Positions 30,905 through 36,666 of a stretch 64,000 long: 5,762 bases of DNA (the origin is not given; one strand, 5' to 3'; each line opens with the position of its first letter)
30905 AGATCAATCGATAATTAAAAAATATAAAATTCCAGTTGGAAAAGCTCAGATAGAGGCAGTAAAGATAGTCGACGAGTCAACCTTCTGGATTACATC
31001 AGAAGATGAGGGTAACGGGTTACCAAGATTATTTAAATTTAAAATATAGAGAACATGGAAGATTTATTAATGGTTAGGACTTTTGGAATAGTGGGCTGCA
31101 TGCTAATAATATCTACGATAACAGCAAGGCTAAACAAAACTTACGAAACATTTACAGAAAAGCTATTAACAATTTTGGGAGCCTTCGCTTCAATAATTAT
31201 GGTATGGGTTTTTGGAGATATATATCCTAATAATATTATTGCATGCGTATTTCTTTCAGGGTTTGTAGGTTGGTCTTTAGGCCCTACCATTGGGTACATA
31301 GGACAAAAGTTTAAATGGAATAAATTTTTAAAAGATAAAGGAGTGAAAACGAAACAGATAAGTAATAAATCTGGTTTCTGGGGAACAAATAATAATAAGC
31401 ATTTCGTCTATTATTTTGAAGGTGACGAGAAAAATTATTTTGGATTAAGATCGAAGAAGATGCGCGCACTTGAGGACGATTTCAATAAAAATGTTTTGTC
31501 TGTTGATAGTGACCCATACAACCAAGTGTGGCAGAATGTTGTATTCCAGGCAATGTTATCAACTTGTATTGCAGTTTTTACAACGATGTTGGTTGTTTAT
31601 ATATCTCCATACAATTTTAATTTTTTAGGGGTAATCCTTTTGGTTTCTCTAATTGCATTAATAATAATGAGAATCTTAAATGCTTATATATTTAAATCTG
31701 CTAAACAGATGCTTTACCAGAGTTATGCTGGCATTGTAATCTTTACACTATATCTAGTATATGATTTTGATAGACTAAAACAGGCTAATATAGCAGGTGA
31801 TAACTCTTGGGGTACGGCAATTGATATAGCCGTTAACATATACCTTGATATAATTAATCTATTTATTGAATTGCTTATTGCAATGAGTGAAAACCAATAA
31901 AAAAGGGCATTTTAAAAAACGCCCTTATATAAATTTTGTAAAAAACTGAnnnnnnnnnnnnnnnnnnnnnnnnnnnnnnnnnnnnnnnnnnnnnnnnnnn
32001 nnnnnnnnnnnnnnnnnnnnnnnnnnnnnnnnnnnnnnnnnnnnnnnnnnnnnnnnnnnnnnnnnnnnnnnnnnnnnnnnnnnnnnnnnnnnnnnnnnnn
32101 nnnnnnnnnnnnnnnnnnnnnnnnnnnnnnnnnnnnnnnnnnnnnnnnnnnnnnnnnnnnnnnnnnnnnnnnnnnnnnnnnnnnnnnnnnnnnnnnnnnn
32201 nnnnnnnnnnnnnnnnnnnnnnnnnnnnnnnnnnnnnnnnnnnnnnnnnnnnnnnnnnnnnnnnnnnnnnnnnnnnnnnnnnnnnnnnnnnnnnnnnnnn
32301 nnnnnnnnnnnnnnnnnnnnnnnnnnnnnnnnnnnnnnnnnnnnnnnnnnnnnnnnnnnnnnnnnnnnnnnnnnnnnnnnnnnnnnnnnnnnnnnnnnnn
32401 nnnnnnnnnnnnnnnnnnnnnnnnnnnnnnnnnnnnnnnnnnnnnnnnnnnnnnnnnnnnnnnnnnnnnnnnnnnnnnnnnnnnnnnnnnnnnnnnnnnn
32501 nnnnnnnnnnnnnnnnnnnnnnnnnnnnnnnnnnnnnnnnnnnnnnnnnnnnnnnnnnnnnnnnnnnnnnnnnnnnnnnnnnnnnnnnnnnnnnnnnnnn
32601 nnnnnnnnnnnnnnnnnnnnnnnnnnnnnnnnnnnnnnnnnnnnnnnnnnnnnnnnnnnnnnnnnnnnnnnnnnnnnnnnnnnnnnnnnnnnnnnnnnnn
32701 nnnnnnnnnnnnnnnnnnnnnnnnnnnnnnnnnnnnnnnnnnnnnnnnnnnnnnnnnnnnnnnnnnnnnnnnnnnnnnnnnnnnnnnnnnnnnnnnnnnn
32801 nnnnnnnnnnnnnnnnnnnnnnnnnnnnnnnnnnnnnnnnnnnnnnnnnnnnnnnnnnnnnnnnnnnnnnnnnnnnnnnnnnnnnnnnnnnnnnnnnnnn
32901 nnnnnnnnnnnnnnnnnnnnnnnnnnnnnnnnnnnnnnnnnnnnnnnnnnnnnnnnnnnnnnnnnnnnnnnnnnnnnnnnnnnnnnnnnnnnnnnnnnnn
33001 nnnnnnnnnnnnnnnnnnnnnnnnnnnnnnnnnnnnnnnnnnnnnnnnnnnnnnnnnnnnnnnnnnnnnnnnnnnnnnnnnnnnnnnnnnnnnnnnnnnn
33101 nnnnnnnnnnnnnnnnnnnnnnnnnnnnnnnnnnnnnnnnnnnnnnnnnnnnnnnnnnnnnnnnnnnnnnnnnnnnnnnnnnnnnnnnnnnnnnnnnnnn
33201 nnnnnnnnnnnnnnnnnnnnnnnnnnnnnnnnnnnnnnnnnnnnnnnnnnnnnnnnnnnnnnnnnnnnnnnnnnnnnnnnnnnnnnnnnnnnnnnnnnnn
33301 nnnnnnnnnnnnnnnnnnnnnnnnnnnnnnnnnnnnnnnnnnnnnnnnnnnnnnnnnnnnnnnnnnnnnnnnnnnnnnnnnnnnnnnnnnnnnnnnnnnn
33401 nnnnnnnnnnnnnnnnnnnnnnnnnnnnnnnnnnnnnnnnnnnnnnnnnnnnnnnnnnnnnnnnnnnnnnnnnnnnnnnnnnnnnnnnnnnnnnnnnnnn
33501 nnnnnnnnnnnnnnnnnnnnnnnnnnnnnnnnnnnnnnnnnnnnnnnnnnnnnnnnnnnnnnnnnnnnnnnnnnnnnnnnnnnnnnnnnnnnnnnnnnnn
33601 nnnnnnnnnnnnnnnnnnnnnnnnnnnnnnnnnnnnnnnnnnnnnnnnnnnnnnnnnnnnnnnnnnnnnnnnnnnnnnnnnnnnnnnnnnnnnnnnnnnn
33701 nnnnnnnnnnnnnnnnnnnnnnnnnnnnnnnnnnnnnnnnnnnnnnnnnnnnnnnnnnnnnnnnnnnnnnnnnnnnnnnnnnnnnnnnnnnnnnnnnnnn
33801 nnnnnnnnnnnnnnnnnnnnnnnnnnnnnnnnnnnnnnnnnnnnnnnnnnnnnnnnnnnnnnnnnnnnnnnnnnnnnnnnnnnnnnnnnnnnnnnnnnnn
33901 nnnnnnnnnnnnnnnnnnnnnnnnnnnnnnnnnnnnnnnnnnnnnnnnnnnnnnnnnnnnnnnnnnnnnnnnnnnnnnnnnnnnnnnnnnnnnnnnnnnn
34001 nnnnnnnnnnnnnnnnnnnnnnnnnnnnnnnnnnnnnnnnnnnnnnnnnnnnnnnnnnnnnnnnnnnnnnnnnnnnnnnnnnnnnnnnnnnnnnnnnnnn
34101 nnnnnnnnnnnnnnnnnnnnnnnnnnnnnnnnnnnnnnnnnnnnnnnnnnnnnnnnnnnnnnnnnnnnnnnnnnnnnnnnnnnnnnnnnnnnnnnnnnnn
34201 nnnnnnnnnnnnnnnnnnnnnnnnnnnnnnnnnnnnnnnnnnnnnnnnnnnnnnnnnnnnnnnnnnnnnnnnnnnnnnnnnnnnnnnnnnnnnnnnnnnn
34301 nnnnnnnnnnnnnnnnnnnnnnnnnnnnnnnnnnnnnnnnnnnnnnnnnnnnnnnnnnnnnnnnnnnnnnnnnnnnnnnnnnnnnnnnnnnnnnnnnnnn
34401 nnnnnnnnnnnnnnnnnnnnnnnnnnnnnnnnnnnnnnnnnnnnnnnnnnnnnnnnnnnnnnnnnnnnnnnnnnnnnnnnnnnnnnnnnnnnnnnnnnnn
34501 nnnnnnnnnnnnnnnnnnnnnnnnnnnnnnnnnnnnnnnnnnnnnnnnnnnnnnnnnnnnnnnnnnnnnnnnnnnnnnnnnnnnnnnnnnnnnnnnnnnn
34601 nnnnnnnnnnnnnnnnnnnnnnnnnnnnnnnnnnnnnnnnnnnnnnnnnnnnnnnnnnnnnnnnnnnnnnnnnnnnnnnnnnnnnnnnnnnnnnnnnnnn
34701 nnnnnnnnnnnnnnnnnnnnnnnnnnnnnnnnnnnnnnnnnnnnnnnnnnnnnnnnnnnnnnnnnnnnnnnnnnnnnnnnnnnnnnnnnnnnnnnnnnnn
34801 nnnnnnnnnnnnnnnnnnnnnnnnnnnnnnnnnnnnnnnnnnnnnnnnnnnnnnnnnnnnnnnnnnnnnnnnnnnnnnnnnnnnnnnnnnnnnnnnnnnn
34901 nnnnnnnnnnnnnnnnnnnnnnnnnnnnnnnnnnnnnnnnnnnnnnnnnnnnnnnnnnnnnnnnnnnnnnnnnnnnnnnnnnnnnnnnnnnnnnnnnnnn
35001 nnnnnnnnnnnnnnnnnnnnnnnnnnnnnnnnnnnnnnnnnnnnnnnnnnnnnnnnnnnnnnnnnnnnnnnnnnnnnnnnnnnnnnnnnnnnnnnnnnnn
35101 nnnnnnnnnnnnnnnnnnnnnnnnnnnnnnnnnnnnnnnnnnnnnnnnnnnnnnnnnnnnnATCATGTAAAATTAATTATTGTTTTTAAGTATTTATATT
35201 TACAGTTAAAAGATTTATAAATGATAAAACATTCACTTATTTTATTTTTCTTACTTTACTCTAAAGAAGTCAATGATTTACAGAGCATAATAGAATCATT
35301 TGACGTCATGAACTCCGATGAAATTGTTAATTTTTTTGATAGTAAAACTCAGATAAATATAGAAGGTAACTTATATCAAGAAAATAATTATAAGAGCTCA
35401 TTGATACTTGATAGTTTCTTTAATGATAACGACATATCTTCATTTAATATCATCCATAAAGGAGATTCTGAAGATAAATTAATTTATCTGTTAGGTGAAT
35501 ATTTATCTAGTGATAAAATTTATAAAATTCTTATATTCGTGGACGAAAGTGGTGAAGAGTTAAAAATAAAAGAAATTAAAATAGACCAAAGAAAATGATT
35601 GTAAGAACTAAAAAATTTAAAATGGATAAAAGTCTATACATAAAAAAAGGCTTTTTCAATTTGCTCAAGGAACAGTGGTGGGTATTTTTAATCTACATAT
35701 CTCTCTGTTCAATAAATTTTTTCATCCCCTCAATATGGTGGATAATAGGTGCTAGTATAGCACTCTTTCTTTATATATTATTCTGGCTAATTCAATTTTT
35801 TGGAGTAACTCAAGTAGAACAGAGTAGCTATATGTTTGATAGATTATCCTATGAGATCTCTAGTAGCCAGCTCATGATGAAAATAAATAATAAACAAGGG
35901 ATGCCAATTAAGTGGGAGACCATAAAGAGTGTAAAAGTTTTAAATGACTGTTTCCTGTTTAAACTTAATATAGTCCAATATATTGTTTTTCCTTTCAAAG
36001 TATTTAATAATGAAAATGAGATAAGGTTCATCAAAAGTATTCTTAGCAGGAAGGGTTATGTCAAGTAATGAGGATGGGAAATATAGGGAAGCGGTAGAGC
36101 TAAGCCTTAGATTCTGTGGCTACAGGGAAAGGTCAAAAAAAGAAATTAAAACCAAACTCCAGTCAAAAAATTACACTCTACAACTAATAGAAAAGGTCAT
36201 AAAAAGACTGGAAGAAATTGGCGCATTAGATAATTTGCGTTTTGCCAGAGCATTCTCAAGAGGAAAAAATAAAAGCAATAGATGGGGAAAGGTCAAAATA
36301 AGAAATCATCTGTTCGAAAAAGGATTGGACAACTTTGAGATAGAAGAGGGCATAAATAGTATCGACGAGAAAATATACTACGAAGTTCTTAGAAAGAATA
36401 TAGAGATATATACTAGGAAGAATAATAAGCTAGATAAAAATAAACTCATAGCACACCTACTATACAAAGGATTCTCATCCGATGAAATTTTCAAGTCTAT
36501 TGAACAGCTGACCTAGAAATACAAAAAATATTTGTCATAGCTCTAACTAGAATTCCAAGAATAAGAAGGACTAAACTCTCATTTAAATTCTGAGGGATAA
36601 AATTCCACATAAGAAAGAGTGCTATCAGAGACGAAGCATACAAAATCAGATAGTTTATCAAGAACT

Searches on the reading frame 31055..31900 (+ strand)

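Call 23: search_protein_families(library=pfam, proteins=[window:31055-31900:+], max_evalue=0.01)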
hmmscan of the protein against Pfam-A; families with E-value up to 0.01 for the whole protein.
window:31055-31900:+ (281 aa): 2 families
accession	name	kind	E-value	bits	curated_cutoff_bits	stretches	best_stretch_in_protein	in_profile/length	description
PF01027.25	Bax1-I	-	2.8e-24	86.5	34.1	1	160-275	93-205/207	Inhibitor of apoptosis-promoting Bax1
PF13515.12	FUSC_2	-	0.0048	17.5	25.6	0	162-233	35-97/126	Fusaric acid resistance protein-like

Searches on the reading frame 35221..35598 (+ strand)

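Call 23: search_protein_families(library=pfam, proteins=[window:35221-35598:+], max_evalue=0.01)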
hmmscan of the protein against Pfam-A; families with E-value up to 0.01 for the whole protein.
window:35221-35598:+ (125 aa): 1 family
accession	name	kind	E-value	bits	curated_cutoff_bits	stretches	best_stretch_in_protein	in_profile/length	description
PF16022.11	DUF4783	-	2.9e-18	66.2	24.1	1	21-122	2-102/102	Domain of unknown function (DUF4783)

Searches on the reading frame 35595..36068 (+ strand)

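Call 23: search_protein_families(library=pfam, proteins=[window:35595-36068:+], max_evalue=0.01)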
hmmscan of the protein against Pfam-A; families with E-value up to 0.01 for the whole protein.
window:35595-36068:+ (157 aa): 1 family
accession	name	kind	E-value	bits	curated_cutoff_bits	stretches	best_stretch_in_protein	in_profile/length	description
PF14317.12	YcxB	-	2.7e-06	27.5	23.3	1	92-147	5-59/61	YcxB-like protein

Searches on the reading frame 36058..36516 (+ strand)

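Call 23: search_protein_families(library=pfam, proteins=[window:36058-36516:+], max_evalue=0.01)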
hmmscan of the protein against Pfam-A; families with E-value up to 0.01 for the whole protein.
window:36058-36516:+ (152 aa): 4 families
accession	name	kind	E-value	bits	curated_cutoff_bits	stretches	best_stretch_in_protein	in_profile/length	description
PF21982.2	RecX_HTH1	-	1.9e-14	53.8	26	1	14-51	3-40/40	RecX, first three-helix domain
PF02631.22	RecX_HTH2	-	2.6e-09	37.6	26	1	60-97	3-40/42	RecX, second three-helix domain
PF21981.2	RecX_HTH3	-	7e-06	26.5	26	1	109-146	9-46/48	RecX, third three-helix domain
PF18680.6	SPECT1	-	0.00033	20.8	38.4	1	24-87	72-132/180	Plasmodium host cell traversal SPECT1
